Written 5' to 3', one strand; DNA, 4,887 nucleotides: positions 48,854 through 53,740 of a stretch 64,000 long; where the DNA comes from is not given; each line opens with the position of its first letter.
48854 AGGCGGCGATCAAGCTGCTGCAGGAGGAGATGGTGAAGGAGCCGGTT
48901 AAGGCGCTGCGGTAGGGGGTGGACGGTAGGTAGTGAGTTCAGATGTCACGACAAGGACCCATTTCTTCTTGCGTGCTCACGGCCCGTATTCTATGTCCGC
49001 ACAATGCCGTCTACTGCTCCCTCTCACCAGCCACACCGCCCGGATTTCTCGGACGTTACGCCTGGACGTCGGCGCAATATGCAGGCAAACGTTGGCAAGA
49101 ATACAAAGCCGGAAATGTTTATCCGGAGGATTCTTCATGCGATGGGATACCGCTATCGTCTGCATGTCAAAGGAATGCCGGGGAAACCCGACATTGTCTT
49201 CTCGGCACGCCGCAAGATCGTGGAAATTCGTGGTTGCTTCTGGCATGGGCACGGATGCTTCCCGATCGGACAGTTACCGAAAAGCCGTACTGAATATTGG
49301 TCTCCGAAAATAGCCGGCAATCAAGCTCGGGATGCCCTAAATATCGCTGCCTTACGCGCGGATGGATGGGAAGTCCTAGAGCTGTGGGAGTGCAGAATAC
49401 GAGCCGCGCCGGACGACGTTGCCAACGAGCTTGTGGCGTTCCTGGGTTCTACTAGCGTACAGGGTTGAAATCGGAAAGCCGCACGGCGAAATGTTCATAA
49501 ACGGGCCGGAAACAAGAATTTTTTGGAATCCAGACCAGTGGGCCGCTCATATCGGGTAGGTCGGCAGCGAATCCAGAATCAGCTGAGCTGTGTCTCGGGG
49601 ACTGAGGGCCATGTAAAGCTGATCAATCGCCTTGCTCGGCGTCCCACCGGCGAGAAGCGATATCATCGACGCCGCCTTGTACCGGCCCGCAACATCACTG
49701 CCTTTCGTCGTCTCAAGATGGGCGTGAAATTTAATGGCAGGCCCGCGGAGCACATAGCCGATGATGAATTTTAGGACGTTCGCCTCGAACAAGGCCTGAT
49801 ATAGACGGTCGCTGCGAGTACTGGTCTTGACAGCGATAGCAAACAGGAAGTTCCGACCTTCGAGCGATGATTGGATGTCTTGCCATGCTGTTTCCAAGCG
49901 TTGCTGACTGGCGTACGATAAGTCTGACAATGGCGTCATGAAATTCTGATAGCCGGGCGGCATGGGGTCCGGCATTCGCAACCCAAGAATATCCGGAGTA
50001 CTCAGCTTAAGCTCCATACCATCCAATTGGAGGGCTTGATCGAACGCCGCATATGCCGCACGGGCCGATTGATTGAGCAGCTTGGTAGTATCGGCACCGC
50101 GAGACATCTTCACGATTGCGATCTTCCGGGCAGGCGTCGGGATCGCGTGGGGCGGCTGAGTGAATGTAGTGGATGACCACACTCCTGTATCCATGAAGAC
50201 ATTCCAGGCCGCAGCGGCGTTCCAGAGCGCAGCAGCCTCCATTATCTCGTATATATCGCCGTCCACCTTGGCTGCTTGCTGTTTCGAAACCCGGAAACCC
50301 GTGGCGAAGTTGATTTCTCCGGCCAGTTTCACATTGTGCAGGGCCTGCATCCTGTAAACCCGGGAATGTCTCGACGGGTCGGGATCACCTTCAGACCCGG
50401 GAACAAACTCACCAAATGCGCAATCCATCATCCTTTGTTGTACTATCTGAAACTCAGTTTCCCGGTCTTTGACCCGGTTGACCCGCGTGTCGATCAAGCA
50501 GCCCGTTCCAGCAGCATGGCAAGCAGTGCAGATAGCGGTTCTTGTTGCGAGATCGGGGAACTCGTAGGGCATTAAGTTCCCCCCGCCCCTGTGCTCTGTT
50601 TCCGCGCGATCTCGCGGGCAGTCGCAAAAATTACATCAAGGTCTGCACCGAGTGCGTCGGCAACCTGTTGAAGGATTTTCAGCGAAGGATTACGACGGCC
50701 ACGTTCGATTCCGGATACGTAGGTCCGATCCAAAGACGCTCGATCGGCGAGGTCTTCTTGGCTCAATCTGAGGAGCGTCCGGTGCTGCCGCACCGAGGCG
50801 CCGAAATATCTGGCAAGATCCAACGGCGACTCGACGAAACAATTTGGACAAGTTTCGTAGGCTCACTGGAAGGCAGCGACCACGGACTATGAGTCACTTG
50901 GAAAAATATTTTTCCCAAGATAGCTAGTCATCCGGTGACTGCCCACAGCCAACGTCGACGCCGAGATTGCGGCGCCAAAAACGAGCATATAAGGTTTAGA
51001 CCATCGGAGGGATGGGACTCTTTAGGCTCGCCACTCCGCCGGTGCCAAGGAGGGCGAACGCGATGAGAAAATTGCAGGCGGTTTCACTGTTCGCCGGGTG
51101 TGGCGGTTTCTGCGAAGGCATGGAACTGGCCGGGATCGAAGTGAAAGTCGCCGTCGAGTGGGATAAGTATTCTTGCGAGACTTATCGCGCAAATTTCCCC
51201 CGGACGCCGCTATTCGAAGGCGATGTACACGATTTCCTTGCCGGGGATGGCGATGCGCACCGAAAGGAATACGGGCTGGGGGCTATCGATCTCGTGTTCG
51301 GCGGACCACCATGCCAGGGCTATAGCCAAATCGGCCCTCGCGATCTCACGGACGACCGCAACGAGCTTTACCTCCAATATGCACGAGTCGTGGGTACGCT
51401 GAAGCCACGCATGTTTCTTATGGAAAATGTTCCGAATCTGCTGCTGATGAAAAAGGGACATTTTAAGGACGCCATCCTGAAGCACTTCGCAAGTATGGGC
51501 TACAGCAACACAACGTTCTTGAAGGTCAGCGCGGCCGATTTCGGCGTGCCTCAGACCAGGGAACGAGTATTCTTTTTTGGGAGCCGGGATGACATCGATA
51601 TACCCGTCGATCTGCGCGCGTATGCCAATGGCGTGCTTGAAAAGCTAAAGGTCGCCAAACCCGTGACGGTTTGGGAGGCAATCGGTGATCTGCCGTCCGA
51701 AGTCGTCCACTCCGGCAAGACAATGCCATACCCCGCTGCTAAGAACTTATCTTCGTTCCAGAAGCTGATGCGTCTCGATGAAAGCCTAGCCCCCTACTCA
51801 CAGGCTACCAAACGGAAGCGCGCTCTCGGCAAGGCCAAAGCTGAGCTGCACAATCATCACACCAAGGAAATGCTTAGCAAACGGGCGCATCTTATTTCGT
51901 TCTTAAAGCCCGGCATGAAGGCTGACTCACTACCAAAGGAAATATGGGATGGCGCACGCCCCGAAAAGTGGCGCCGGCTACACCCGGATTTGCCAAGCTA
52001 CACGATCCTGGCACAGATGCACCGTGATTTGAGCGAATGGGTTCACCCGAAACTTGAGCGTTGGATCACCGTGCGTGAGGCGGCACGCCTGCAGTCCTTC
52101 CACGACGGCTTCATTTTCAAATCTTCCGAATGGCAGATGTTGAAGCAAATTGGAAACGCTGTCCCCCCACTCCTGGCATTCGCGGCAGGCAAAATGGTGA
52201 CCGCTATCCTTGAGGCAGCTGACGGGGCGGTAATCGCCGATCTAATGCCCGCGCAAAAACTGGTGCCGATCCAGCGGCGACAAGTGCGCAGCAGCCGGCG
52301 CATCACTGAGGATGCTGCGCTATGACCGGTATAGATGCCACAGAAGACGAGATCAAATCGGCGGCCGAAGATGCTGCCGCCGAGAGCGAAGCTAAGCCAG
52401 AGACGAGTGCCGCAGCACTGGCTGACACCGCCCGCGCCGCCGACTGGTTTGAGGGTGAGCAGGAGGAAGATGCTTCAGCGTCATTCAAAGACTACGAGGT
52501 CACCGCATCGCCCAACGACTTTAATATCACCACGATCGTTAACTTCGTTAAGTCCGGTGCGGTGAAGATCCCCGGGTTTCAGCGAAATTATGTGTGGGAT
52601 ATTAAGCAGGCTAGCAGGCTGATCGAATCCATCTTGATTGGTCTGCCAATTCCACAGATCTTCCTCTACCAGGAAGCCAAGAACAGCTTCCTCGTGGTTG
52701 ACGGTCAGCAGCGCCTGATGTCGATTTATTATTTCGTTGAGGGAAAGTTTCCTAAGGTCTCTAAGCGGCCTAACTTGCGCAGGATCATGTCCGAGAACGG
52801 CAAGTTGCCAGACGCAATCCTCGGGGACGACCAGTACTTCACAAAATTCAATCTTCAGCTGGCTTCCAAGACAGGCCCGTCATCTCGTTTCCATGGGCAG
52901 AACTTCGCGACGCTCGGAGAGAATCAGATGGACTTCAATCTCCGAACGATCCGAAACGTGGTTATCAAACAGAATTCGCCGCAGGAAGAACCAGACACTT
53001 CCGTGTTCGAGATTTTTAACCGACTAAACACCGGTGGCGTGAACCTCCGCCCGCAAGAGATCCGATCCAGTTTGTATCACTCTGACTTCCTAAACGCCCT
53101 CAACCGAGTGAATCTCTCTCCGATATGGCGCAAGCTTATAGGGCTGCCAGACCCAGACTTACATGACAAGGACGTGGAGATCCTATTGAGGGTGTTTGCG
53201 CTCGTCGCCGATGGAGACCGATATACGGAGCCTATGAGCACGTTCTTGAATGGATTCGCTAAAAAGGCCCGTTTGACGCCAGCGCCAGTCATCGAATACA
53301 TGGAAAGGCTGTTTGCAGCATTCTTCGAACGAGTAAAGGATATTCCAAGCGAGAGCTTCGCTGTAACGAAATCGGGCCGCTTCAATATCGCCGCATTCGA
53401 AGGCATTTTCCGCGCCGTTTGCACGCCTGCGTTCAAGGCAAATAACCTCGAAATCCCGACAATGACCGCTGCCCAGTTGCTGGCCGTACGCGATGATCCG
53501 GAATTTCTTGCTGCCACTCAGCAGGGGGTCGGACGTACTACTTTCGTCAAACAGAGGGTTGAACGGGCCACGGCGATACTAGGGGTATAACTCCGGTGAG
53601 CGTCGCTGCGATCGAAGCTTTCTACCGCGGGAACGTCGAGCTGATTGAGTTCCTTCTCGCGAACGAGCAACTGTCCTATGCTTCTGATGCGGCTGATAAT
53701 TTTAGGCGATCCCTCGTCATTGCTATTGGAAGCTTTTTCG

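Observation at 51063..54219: m5C methyltransferase translationally coupled to a DUF262 (DGQQR) gene and a HEPN (Rx4H) gene: candidate uncharacterised defence module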

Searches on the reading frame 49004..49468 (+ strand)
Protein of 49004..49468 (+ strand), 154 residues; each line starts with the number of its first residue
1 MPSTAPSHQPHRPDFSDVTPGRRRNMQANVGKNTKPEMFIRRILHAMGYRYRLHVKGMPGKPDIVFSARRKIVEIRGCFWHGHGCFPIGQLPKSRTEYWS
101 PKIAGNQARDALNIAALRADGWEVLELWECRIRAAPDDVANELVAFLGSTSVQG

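Call 3: search_protein_families(library=pfam, proteins=[window:49004-49468:+], max_evalue=0.1)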
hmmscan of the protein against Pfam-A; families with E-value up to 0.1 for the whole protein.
window:49004-49468:+ (154 aa): 2 families
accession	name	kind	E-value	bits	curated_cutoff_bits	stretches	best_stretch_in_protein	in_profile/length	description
PF03852.21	Vsr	-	6.3e-23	80.9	27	1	22-85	9-72/74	DNA mismatch endonuclease Vsr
PF04480.18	DUF559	-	0.026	14.8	20.6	1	105-146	66-107/109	Protein of unknown function (DUF559)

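Call 4: search_protein_families(library=ncbifam, proteins=[window:49004-49468:+], max_evalue=0.1)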
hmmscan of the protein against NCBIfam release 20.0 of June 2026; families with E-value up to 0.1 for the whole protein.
window:49004-49468:+ (154 aa): 1 family
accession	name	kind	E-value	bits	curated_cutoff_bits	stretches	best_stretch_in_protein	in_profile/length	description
TIGR00632.1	vsr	subfamily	1.9e-40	137.9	97.85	1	21-130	9-118/119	DNA mismatch endonuclease Vsr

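Call 5: search_protein_families(library=padloc, proteins=[window:49004-49468:+], max_evalue=0.1)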
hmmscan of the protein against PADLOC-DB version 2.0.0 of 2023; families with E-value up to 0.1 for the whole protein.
window:49004-49468:+ (154 aa): 1 family
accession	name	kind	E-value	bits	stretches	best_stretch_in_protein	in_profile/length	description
PDLC03397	Vsr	-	2.8e-23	80.7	1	21-135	9-122/156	Type II nicking endonuclease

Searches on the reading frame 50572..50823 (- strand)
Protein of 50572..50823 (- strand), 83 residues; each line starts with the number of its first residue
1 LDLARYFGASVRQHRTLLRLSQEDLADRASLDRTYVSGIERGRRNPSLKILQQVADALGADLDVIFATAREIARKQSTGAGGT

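Call 3: search_protein_families(library=pfam, proteins=[window:50572-50823:-], max_evalue=0.1)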
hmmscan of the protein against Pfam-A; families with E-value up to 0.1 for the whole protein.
window:50572-50823:- (83 aa): 7 families
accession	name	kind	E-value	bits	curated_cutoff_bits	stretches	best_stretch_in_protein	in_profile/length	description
PF01381.28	HTH_3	-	3.1e-15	56.4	23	1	12-64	2-54/55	Helix-turn-helix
PF13560.12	HTH_31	-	1.2e-12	48.3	27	1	7-63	2-59/64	Helix-turn-helix domain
PF12844.13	HTH_19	-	7.8e-06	26.2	30.2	1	11-68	4-61/64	Helix-turn-helix domain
PF13744.12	HTH_37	-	0.0064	16.7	27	1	12-64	24-77/80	Helix-turn-helix domain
PF13443.12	HTH_26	-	0.0078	16.9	22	1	19-62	10-54/63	Cro/C1-type HTH DNA-binding domain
PF13413.12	HTH_25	-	0.029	14.6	24.6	0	12-43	3-34/62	Helix-turn-helix domain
PF13545.12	HTH_Crp_2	-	0.032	14.6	27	1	13-37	15-40/70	Crp-like helix-turn-helix domain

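Call 4: search_protein_families(library=ncbifam, proteins=[window:50572-50823:-], max_evalue=0.1)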
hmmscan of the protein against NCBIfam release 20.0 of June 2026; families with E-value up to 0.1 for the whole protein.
window:50572-50823:- (83 aa): 18 families
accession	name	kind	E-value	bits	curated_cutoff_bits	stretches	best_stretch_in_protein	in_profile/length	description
TIGR03070.1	couple_hipB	subfamily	5.2e-11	42.3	71.65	1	7-62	3-58/58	type II toxin-antitoxin system Y4mF family antitoxin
NF006015.0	PRK08154.1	subfamily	2e-09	37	204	1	5-70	29-94/314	anaerobic benzoate catabolism transcriptional regulator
NF010465.0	PRK13890.1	equivalog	4.6e-09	36.4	96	1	19-66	18-65/121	conjugal transfer protein TrbA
NF041951.1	phage_RstR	subfamily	2.1e-08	34.4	80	1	7-72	3-68/108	RstR family transcriptional repressor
NF046032.1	TransRegSlrRBacil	equivalog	3e-07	30.6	250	1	9-70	4-66/149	HTH-type transcriptional regulator SlrR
NF041677.1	trans_regClgR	equivalog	1.2e-06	28.6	170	1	8-76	10-79/113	transcriptional regulator ClgR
NF038139.1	Reg_Aceta_RamB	equivalog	1.3e-05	24.1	700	1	6-64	2-60/465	acetate metabolism transcriptional regulator RamB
TIGR00270.2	TIGR00270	equivalog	7.6e-05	22.6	110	1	6-65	75-134/159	multiprotein bridging factor aMBF1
NF047948.1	male_kill_WMK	equivalog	0.00012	21.7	300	1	7-74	163-230/300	WO male-killing family protein Wmk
NF007257.0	PRK09706.1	subfamily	0.00035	20.4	101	1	6-59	5-58/135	transcriptional repressor DicA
NF007408.0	PRK09943.1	equivalog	0.00038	20.1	211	1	8-70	9-71/185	HTH-type transcriptional regulator PuuR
TIGR02612.1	mob_myst_A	hypoth_equivalog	0.00047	20.1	122.6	1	11-62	30-83/150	mobile mystery protein A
NF041493.1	MobT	equivalog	0.00059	18.7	600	1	12-58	2-48/383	MobT family relaxase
NF041265.1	NadS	equivalog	0.013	15.7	60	0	4-47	28-71/94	NadS family protein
NF003157.0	PRK04132.1-2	equivalog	0.033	12.1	1103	1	24-79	440-495/864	replication factor C small subunit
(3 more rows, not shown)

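Call 5: search_protein_families(library=padloc, proteins=[window:50572-50823:-], max_evalue=0.1)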
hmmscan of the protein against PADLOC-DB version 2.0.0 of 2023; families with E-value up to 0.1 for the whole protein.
window:50572-50823:- (83 aa): 23 families
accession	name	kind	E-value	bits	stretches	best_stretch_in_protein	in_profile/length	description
PDLC03665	Control_protein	-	5.4e-16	56.6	1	6-64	8-67/77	control protein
PDLC02926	HTH_VI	-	8.3e-15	52.8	1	8-74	3-69/92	-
PDLC03666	Control_protein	-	2.8e-13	48.1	1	1-66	1-66/77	control protein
PDLC03664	Control_protein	-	4.7e-12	44.2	1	6-60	13-67/74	control protein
PDLC04142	capH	-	1.6e-10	40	1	7-66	7-66/103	capH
PDLC03668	Control_protein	-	3.1e-10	38.4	1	19-66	21-67/79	control protein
PDLC03671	Control_protein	-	1.2e-09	36.3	1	1-62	9-70/84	control protein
PDLC03952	RmrA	-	2.8e-08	31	1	11-76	27-92/395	-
PDLC03954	RmrA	-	2.9e-07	27.7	1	3-65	7-69/380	-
PDLC03953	RmrA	-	4.6e-07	27.4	1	7-65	6-64/373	-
PDLC03943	RmrA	-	5.5e-05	20.4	1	7-63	3-59/370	-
PDLC03949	RmrA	-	5.5e-05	20.2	1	15-70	11-66/363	-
PDLC03944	RmrA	-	0.00011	19.4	1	6-60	6-60/384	-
PDLC03536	REase_II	-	0.00012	19.8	1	15-61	19-65/237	Type II restriction enzyme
PDLC03955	RmrA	-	0.00035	17.9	1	14-69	28-82/371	-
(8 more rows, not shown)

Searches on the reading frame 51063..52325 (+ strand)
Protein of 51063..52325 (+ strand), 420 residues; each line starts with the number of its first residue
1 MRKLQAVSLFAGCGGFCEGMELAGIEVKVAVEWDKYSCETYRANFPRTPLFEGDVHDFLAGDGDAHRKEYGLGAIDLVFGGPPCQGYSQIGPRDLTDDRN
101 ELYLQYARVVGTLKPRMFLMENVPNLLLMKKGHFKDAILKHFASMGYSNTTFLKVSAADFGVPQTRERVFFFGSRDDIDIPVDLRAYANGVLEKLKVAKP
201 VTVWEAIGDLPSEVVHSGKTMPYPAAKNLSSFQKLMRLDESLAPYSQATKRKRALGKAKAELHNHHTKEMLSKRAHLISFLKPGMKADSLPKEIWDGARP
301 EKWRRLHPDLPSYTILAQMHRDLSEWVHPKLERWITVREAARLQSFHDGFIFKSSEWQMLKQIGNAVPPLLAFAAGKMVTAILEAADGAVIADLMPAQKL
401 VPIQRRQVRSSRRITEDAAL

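Call 3: search_protein_families(library=pfam, proteins=[window:51063-52325:+], max_evalue=0.1)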
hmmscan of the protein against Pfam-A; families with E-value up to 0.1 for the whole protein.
window:51063-52325:+ (420 aa): 1 family
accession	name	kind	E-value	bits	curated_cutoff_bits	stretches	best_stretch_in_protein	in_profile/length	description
PF00145.23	DNA_methylase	-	3.7e-64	217.6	22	1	5-377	2-320/324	C-5 cytosine-specific DNA methylase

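Call 4: search_protein_families(library=ncbifam, proteins=[window:51063-52325:+], max_evalue=0.1)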
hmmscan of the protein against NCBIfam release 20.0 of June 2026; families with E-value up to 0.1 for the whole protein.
window:51063-52325:+ (420 aa): 2 families
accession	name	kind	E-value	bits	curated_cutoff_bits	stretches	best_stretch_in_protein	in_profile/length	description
TIGR00675.1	dcm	superfamily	7.3e-53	180.3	100.65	1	7-374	2-324/329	DNA (cytosine-5-)-methyltransferase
NF007772.0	PRK10458.1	subfamily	1.4e-14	53.5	710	1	4-183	89-295/472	DNA cytosine methylase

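Call 5: search_protein_families(library=padloc, proteins=[window:51063-52325:+], max_evalue=0.1)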
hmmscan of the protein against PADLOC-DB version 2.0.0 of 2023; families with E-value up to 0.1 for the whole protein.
window:51063-52325:+ (420 aa): 63 families (the best 25 are shown)
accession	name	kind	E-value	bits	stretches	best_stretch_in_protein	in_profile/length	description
PDLC03326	MTase_II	-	1.5e-115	384.7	1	1-387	2-380/412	Type II methyltransferase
PDLC03234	MTase_II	-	4.9e-97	323.5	1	2-385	3-368/375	Type II methyltransferase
PDLC03378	MTase_II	-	1.1e-86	289.2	1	3-386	2-333/344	Type II methyltransferase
PDLC00033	DruM2|DruM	-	1.8e-77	259.1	1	3-385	21-366/368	DNA cytosine methylase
PDLC03237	MTase_II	-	2.7e-66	222.2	2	7-212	797-1011/1036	Type II methyltransferase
PDLC03272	MTase_II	-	9.6e-61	204.1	1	1-386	72-393/407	Type II methyltransferase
PDLC00026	DruM2|DruM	-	1.7e-59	200.1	1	2-386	3-321/336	DNA cytosine methylase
PDLC02648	DrmMII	-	2.1e-59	199.6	1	3-388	21-453/468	DrmMII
PDLC03232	MTase_II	-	6.9e-51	171.5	2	74-384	132-461/465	Type II methyltransferase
PDLC02649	DrmMII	-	7.6e-51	171.4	2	68-384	109-419/422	DrmMII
PDLC00027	DruM2|DruM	-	1.2e-50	170.9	2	3-211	11-210/361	DNA cytosine methylase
PDLC03307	MTase_II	-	2.6e-47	159.9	2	5-180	2-195/382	Type II methyltransferase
PDLC02650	DrmMII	-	1.4e-46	157.3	3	1-129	6-139/435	DrmMII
PDLC00031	DruM2|DruM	-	1.8e-45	153.7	2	4-213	12-212/361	DNA cytosine methylase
PDLC03343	MTase_II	-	1.8e-45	153.7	2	4-185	6-178/462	Type II methyltransferase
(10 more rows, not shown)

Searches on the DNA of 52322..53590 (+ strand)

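Call 46: search_dna_similar(query=window:52470-53110:+, collection=ecoli_genomes, mode=distant, max_evalue=0.001, max_rows=10)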
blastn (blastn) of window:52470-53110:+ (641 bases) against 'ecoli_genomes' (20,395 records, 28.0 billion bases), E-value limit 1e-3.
No match.

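Call 80: search_dna_similar(query=L085:3453-5093:+, collection=ecoli_genomes, mode=distant, max_evalue=0.00001, max_rows=30, rows=spread)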
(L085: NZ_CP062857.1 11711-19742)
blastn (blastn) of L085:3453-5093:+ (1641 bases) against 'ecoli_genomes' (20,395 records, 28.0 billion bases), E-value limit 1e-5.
Records with a match: 43; places in all: 43; records where one place covers at least 80% of the query: 12.
Genomes with a match: 42 of 5426; with a place that covers at least 80% of the query: 12. Places per genome that has any: lowest 1, median 1, highest 2. On chromosomes: 31 places; on plasmids: 12.
Best place of each record, by identity: >=99% 11; 95-99% 1; 60-80% 31.
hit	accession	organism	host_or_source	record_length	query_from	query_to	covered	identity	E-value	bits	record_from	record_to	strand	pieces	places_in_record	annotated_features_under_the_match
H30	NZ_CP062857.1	Escherichia coli O20:H12 strain Res13-Lact-PEB17-18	Sus scrofa domesticus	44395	1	1641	100%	100.0%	0e+0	2960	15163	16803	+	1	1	GmrSD restriction endonuclease domain-containing protein | HEPN domain-containing protein | replication initiation protein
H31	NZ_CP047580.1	Escherichia coli strain 94EC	Homo sapiens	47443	1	1641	100%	100.0%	0e+0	2960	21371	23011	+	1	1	GmrSD restriction endonuclease domain-containing protein | HEPN domain-containing protein | replication initiation protein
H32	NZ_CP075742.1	Escherichia coli strain CPF6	Sus scrofa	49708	1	1641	100%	100.0%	0e+0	2960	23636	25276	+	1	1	GmrSD restriction endonuclease domain-containing protein | HEPN domain-containing protein | replication initiation protein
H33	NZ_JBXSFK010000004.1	Escherichia coli strain PEC122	Sus scrofa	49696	1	1641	100%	100.0%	0e+0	2960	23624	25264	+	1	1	GmrSD restriction endonuclease domain-containing protein | HEPN domain-containing protein | replication initiation protein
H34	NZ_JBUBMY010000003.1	Escherichia coli strain N66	Homo sapiens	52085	1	1641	100%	100.0%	0e+0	2960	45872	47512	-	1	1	GmrSD restriction endonuclease domain-containing protein | HEPN domain-containing protein | replication initiation protein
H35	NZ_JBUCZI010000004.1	Escherichia coli strain CD09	Homo sapiens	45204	1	1641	100%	100.0%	0e+0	2960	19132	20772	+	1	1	GmrSD restriction endonuclease domain-containing protein | HEPN domain-containing protein | replication initiation protein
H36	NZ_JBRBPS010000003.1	Escherichia coli strain CH4799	Homo sapiens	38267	1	1641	100%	99.9%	0e+0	2951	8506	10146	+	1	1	GmrSD restriction endonuclease domain-containing protein | HEPN domain-containing protein | replication initiation protein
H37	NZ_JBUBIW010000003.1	Escherichia coli strain GPEC1186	chicken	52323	1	1641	100%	99.9%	0e+0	2951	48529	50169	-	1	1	GmrSD restriction endonuclease domain-containing protein | HEPN domain-containing protein | replication initiation protein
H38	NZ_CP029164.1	Escherichia coli strain 104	chicken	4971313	177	300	8%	72.6%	1e-8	72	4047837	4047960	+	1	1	DUF262 domain-containing protein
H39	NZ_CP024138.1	Escherichia coli strain 14EC020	clinical patient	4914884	177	300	8%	72.6%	1e-8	72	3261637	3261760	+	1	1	DUF262 domain-containing protein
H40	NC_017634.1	Escherichia coli O83:H1 str. NRG 857C strain NRG 857C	-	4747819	177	300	8%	72.6%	1e-8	72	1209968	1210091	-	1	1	DUF262 domain-containing protein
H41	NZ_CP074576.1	Escherichia coli strain CS18F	Chicken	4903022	177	300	8%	72.6%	1e-8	72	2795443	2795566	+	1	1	DUF262 domain-containing protein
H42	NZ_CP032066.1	Escherichia coli strain E166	Avian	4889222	177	300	8%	72.6%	1e-8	72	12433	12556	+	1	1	DUF262 domain-containing protein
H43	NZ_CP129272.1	Escherichia coli strain G12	Chicken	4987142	177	300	8%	72.6%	1e-8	72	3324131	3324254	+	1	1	DUF262 domain-containing protein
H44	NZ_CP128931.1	Escherichia coli strain TUM9757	missing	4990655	177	300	8%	72.6%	1e-8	72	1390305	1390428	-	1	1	DUF262 domain-containing protein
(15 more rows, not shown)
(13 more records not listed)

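Call 82: get_annotated_region(hit=H40, flank=4000)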
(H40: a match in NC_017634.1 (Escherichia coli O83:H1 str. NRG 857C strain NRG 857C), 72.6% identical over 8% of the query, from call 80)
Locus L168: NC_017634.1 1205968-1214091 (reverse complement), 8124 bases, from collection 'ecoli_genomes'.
description: Escherichia coli O83:H1 str. NRG 857C, complete sequence
organism: Escherichia coli O83:H1 str. NRG 857C strain NRG 857C (NCBI taxid 685038)
replicon: chromosome; assembly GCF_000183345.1
host: -; source: -; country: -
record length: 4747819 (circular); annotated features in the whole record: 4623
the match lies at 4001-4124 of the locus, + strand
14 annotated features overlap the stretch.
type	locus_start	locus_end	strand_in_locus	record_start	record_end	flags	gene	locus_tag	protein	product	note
CDS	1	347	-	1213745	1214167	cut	gpG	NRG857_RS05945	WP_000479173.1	phage tail assembly chaperone G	-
CDS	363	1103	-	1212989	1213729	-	-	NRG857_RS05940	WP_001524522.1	phage tail protein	-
CDS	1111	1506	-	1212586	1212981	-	-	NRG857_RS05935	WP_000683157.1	phage minor tail U family protein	-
CDS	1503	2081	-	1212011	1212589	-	-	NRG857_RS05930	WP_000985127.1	phage tail protein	-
CDS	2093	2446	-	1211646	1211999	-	-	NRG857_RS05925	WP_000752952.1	head-tail joining protein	-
CDS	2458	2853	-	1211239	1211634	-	-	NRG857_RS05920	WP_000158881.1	DNA-packaging protein FI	-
CDS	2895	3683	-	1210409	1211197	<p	-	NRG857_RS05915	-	major capsid protein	incomplete; partial in the middle of a contig; missing N-terminus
CDS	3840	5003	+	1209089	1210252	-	-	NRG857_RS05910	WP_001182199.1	DUF262 domain-containing protein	-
CDS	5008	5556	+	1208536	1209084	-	-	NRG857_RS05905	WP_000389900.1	HEPN domain-containing protein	-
CDS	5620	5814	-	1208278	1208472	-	-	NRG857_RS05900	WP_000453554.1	hypothetical protein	-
CDS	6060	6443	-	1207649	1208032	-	-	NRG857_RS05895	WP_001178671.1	helix-turn-helix transcriptional regulator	-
CDS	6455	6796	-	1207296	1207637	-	-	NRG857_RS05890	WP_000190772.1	head decoration protein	-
CDS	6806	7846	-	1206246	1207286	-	-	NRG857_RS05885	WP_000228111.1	major capsid protein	-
CDS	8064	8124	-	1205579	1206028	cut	-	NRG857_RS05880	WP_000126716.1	single-stranded DNA-binding protein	-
